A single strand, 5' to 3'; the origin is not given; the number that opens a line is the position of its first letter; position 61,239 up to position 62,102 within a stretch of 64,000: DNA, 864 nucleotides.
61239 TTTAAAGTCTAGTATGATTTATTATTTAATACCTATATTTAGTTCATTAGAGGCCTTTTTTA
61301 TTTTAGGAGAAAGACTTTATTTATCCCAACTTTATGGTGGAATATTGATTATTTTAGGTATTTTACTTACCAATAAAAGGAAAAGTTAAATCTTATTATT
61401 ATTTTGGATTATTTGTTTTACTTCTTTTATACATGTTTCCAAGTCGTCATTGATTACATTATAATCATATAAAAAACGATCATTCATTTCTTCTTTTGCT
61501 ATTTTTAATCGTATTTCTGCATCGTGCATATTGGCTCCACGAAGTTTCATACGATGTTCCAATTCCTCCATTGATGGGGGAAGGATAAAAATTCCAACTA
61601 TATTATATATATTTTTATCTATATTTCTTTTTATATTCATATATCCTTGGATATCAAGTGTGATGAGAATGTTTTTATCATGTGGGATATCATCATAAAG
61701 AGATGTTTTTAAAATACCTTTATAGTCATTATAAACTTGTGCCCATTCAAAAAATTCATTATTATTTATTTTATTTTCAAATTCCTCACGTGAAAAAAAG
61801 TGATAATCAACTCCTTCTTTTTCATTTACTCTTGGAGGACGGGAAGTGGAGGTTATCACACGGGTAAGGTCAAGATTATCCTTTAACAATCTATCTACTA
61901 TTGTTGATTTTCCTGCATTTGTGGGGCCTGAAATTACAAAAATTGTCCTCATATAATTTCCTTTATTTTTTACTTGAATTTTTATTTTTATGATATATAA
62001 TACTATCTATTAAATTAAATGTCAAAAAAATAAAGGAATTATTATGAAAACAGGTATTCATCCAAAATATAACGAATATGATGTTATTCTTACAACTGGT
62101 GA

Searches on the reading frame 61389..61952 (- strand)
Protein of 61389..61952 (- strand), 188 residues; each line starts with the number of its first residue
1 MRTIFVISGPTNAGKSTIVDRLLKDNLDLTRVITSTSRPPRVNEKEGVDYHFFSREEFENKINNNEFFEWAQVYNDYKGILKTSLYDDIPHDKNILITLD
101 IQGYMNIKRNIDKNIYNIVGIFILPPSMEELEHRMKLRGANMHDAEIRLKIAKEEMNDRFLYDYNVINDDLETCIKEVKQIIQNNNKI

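Call 67: search_protein_families(library=pfam, max_evalue=0.00001, proteins=[window:61389-61952:-])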
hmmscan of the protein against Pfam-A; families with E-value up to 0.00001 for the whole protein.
window:61389-61952:- (188 aa): 1 family
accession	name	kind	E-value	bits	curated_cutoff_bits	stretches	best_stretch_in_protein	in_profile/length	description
PF00625.27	Guanylate_kin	-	8.2e-33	114.1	25.2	1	2-184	2-181/182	Guanylate kinase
